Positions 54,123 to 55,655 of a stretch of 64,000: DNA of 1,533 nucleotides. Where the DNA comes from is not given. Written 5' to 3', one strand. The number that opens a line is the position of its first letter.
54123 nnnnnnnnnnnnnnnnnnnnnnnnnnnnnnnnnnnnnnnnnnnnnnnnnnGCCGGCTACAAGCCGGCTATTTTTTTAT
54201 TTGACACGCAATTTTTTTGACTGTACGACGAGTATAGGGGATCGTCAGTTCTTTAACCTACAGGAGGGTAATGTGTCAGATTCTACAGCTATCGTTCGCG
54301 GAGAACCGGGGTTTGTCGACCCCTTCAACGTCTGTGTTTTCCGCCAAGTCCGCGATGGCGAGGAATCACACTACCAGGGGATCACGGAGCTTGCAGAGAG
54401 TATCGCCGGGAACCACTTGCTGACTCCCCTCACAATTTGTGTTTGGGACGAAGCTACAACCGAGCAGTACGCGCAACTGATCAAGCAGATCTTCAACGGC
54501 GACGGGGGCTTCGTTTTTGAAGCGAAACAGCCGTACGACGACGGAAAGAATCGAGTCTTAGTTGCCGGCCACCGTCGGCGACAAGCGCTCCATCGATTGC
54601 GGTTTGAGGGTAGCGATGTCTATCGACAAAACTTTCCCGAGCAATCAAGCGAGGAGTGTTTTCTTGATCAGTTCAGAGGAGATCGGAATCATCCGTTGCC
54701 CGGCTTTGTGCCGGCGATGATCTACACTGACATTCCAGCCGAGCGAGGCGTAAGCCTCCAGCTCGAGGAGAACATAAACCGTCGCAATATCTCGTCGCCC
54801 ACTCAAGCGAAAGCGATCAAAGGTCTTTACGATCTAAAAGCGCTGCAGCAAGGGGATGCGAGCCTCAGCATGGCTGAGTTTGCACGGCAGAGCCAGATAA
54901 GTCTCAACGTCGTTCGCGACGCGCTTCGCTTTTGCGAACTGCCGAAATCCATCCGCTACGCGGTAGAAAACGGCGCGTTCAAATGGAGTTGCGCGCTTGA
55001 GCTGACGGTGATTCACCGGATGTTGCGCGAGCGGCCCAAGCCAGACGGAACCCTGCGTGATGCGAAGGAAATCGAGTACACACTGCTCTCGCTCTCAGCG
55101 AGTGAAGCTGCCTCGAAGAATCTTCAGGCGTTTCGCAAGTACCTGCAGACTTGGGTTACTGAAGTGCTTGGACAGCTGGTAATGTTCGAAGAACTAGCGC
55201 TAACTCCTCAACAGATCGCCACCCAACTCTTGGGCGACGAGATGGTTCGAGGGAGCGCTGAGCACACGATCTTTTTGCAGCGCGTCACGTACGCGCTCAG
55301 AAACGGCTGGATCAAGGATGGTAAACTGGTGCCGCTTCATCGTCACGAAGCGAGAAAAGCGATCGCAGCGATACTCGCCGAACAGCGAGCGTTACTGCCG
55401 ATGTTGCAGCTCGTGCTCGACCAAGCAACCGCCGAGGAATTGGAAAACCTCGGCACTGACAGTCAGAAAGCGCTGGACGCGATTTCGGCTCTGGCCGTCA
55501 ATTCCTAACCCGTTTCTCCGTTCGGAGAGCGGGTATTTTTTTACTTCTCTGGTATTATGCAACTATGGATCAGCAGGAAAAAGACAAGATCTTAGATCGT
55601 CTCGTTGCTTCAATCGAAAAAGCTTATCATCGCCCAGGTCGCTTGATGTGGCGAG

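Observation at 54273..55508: Orphan ParB-family protein with a GHRR arginine patch instead of GERR, and no ParA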

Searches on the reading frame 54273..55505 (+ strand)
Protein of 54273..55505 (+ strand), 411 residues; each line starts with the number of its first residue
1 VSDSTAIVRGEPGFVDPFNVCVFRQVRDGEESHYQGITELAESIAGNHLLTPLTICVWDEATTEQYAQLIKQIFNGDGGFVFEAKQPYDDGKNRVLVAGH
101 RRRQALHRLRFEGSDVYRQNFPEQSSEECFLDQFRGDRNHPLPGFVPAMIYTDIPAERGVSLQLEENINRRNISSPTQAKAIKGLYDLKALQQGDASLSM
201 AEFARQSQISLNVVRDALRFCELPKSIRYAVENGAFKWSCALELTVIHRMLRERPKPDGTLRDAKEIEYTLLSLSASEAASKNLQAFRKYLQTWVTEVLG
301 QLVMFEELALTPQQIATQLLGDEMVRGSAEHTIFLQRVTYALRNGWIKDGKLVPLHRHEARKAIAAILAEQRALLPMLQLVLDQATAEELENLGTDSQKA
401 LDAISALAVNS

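Call 3: search_protein_families(library=pfam, proteins=[window:54273-55505:+], max_evalue=1)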
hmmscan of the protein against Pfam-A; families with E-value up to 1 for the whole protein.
window:54273-55505:+ (411 aa): 1 family
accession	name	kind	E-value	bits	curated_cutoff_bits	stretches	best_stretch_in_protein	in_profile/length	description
PF23433.1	DUF7119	-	0.081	13.2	30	1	180-241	30-91/141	Family of unknown function (DUF7119)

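Call 6: search_protein_families(library=ncbifam, proteins=[window:54273-55505:+], max_evalue=1)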
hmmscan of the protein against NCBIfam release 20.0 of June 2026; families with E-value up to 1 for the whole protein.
window:54273-55505:+ (411 aa): 2 families
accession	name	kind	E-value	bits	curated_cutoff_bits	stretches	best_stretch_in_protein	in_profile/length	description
TIGR00180.1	parB_part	domain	9.6e-07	28.7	58.45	1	150-233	80-156/186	ParB/RepB/Spo0J family partition protein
TIGR04285.1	nucleoid_noc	exception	0.0014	18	315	1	147-233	72-150/255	nucleoid occlusion protein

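Call 7: search_protein_families(library=padloc, proteins=[window:54273-55505:+], max_evalue=1)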
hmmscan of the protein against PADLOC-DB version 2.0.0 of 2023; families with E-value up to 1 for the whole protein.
window:54273-55505:+ (411 aa): 0 families

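Call 8: search_protein_families(library=phrogs, proteins=[window:54273-55505:+], max_evalue=1)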
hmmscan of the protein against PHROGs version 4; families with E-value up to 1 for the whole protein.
window:54273-55505:+ (411 aa): 2 families
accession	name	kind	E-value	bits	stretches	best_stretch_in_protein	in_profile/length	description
phrog_6218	-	DNA, RNA and nucleotide metabolism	1.2e-05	25.7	1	146-231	74-153/506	ParB-like partition protein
phrog_4715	-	DNA, RNA and nucleotide metabolism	0.038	13.4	1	39-189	173-259/630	ParB-like partition protein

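Call 9: search_solved_structures(query=window:54273-55505:+, max_evalue=10, show_alignments=3)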
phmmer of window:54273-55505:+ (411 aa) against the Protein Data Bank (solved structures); distinct sequences matched with E-value up to 10: 3.
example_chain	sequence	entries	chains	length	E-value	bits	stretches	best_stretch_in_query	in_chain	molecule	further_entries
1vz0_A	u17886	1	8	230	0.093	15.1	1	146-244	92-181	Chromosome-partitioning protein Spo0J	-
7bnr_A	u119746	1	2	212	0.6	12.5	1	146-249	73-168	ParB family protein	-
7o0n_A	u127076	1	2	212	0.63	12.4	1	146-249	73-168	ParB family protein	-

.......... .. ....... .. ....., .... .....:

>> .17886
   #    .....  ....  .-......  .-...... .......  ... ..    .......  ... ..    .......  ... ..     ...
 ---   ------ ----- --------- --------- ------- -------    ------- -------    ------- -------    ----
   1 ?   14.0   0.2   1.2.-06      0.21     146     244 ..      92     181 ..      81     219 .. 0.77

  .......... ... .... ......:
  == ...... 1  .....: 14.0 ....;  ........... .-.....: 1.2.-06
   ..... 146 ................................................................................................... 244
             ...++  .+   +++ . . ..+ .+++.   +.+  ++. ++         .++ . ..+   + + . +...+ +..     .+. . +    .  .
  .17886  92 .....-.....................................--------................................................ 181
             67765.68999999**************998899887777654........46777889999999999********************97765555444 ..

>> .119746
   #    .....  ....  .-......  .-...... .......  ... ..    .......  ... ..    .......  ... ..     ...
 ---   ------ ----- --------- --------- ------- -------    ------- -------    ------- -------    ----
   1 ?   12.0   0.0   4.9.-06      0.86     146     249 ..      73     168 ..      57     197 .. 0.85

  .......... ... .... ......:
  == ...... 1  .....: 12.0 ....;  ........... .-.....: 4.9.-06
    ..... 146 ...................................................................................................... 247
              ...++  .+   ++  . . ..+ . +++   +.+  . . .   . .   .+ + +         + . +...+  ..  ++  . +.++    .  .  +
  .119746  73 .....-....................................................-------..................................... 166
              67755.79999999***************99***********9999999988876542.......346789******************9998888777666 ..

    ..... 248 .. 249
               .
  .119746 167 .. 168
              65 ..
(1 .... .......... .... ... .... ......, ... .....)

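Call 10: find_homologous_proteins(query=window:54273-55505:+, max_evalue=0.001)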
Query window:54273-55505:+ (411 aa): 6 proteins with E <= 0.001 among 8000 candidates.
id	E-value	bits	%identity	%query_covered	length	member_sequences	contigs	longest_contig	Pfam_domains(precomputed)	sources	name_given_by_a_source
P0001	7.3e-267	903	98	100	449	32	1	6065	-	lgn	-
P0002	2.0e-228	776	85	99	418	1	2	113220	-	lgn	-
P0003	1.7e-212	724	79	100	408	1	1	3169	-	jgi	jgi:hypothetical protein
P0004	1.2e-133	464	55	98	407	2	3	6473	-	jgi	jgi:hypothetical protein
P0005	1.7e-124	434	53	99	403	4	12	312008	-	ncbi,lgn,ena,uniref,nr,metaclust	ncbi:hypothetical protein A3A71_03205 [Candidatus Berkelbacteria bacterium RIFCSPLOWO2_01_FULL_50_28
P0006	1.7e-76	276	53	61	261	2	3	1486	-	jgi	jgi:hypothetical protein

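Call 14: search_solved_structures(query=A1, max_evalue=10, show_alignments=3)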
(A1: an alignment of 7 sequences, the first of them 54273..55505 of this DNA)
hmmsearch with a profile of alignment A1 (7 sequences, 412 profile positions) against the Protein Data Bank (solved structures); distinct sequences matched with E-value up to 10: 2.
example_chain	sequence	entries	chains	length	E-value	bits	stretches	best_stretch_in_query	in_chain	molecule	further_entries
1vz0_A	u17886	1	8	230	0.00055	22.2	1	146-244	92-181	Chromosome-partitioning protein Spo0J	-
9e5c_0z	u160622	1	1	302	1.4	11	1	245-319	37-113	Cilia- and flagella-associated protein 299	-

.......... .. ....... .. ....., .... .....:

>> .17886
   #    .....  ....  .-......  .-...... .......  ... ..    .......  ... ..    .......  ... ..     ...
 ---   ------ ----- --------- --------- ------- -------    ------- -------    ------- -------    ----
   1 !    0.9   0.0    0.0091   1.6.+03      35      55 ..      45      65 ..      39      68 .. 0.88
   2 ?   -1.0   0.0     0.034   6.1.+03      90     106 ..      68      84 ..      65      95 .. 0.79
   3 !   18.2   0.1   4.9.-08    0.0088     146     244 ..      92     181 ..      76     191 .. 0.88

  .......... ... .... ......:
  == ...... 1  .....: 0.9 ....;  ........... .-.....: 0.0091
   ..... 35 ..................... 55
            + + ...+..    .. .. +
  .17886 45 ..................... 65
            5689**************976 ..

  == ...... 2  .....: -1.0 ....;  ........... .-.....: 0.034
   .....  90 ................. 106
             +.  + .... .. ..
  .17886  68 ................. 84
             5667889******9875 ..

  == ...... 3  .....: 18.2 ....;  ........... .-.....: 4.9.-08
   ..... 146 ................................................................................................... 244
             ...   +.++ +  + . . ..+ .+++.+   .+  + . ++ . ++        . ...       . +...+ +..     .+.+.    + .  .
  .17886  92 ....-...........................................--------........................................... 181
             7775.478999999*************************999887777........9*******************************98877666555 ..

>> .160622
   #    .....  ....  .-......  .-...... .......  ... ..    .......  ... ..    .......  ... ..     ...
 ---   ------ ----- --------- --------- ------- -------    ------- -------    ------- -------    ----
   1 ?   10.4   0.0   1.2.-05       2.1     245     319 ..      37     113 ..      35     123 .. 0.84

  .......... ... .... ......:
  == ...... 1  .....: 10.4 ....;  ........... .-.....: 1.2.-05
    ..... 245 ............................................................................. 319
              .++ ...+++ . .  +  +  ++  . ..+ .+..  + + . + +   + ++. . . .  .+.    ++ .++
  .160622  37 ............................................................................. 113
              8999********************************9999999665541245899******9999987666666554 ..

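Call 18: find_encoding_contigs(protein=P0005, flank=10000, max_places=4)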
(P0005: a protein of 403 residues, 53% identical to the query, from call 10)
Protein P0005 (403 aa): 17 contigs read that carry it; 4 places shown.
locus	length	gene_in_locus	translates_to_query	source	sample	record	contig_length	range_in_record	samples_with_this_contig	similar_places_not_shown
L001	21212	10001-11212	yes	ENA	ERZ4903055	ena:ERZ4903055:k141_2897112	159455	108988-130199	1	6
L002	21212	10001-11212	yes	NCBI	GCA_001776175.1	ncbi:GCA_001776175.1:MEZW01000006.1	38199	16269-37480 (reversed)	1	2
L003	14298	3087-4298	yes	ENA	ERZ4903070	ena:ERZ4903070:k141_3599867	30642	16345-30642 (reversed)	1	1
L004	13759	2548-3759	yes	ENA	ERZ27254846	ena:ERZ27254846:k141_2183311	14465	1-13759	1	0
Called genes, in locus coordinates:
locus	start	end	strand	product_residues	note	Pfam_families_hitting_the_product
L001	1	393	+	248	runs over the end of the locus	PF20247:DUF6602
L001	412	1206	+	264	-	-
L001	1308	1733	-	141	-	PF07508:Recombinase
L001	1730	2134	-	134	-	-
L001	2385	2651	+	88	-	PF01541:GIY-YIG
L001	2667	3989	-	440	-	PF00733:Asn_synthase, PF02540:NAD_synthase (weak)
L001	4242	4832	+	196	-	PF00156:Pribosyltran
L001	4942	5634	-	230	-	PF01966:HD (weak)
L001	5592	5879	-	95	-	-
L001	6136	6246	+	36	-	-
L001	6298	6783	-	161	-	PF01988:VIT1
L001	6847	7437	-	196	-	-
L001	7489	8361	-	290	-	PF23473:LysM3_LYK4_5 (weak), PF01476:LysM, PF05257:CHAP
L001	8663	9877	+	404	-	-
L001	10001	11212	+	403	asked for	-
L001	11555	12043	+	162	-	PF01272:GreA_GreB (faint)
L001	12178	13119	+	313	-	PF00294:PfkB, PF08543:Phos_pyr_kin (weak)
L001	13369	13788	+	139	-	PF01467:CTP_transf_like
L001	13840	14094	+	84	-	PF18910:DUF5665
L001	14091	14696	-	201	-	PF09335:VTT_dom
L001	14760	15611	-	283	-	-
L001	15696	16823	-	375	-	PF00391:PEP-utilizers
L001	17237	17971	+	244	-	-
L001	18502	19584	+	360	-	-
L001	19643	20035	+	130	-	PF07884:VKOR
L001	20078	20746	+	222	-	PF13462:Thioredoxin_4, PF01323:DSBA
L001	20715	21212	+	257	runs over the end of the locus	PF00763:THF_DHG_CYH, PF02882:THF_DHG_CYH_C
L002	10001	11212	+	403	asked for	-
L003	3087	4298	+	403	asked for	-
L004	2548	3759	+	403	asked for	-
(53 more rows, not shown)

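Call 19: find_encoding_contigs(protein=P0002, flank=10000, max_places=3)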
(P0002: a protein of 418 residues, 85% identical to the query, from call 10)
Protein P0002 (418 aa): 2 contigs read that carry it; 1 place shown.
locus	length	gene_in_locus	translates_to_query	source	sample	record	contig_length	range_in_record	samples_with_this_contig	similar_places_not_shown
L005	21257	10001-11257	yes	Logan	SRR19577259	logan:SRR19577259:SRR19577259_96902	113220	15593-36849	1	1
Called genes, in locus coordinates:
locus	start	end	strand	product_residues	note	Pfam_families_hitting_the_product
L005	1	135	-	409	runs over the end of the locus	PF00070:Pyr_redox (faint), PF07992:Pyr_redox_2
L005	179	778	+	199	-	PF00625:Guanylate_kin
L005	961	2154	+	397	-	PF04851:ResIII, PF00270:DEAD, PF00271:Helicase_C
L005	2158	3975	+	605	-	PF00009:GTP_EFTU, PF01926:MMR_HSR1 (weak), PF03144:GTP_EFTU_D2, PF22042:EF-G_D2, PF00679:EFG_C, PF21018:BipA_C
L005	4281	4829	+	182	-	-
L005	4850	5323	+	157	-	PF00578:AhpC-TSA (weak), PF00085:Thioredoxin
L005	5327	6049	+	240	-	PF13386:DsbD_2 (weak)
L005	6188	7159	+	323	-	PF00294:PfkB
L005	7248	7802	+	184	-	-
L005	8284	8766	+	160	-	-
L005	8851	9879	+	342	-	-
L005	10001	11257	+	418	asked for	-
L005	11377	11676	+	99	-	-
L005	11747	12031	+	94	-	PF18910:DUF5665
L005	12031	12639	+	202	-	PF09335:VTT_dom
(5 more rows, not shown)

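Call 20: predict_structure(alignment_id=A1)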
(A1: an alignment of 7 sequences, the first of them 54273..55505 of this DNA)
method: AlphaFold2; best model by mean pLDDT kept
length: 411 residues; sequences in the alignment: 7
mean_pLDDT: 59.9   pTM: 0.54
mean pLDDT of the five models: 59.9, 55.7, 48.0, 47.8, 47.1
residues with pLDDT >= 90: 0; 70-90: 159; 50-70: 96; < 50: 156
segments of 3 or more residues with pLDDT < 50: 1-7, 26-33, 77-79, 82-84, 273-390, 403-411
pLDDT, mean of each block of 10 residues (from residue 1): 42 75 51 54 62 83 83 57 61 80 78 76 82 65 74 84 77 70 80 72 83 85 69 69 63 59 61 45 35 33 33 36 35 42 40 41 47 42 41 51 44 34
secondary structure, 60 per line:
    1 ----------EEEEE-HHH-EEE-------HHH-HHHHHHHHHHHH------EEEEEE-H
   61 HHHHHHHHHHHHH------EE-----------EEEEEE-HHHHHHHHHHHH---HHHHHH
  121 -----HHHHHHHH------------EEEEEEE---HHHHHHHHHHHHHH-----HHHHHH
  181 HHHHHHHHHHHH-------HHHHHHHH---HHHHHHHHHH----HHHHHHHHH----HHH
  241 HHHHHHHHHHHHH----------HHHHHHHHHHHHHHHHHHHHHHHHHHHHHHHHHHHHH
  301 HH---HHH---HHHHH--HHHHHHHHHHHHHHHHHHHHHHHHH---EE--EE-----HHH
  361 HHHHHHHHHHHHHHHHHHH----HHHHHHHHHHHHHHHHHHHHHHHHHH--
elements in order: E11-15 E21-23 H35-46 E53-58 H60-73 E93-98 H100-111 H115-120 H126-133 E146-152 H156-169 H175-192 H200-207 H211-220 H225-233 H238-253 H264-302 H312-316 H319-343 H358-379 H384-409

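Call 22: search_protein_representatives(alignment_id=A1)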
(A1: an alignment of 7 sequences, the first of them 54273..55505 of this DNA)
Query: 7 sequences, 412 profile positions. Proteins with E-value up to 0.001 (for the whole library): 459; up to 1e-10: 195; up to 1e-30: 7. The best 150 are listed.
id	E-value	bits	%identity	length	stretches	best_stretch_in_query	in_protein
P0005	2.4e-206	701.9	-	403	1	1-411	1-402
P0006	3.6e-131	454.3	-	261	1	160-411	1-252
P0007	3.0e-76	273.4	-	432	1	15-406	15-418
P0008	1.5e-55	205.3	-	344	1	53-405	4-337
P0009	1.4e-41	159.2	-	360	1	23-378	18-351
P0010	2.9e-33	131.8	-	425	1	23-409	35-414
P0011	3.3e-31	125.1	-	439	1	23-405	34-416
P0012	2.8e-28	115.4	-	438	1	15-271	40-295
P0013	4.1e-26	108.3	-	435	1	32-248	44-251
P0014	6.0e-26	107.7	-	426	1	32-398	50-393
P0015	4.7e-24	101.5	-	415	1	30-245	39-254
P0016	1.4e-23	99.9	-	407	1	12-248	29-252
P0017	1.5e-23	99.8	-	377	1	20-399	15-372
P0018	2.0e-23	99.4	-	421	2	19-245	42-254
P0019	3.6e-23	98.6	-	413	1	32-249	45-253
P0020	4.9e-23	98.1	-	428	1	22-249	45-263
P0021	5.9e-23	97.9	-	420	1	12-405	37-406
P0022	8.6e-23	97.3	-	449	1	27-248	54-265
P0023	1.8e-22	96.3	-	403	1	32-249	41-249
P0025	2.0e-22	96.1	-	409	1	26-245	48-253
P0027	2.6e-22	95.8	-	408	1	22-255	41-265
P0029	4.1e-22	95.1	-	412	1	8-244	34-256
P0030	4.1e-22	95.1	-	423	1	26-317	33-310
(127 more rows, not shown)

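Call 24: search_protein_families(library=pfam, alignment_id=A2, max_evalue=0.01)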
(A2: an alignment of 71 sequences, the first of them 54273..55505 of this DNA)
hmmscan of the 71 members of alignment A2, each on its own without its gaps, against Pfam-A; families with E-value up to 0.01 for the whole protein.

A. member 1, window:54273-55505:+ (411 aa): 0 families

B. families by the number of members that match (of 71 scanned): 9 families
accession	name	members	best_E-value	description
PF17762.8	HTH_ParB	48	3.9e-12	ParB HTH domain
PF02195.25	ParB_N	35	2.2e-09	ParB N-terminal domain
PF13936.12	HTH_38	3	0.00073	Helix-turn-helix domain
PF13560.12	HTH_31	2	0.0011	Helix-turn-helix domain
PF23433.1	DUF7119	2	0.0017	Family of unknown function (DUF7119)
PF08279.18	HTH_11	2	0.0019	HTH domain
PF06971.19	Put_DNA-bind_N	1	0.0018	Putative DNA-binding protein N-terminus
PF13404.12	HTH_AsnC-type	1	0.0023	AsnC-type helix-turn-helix domain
PF06952.16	PsiA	1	0.0079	PsiA protein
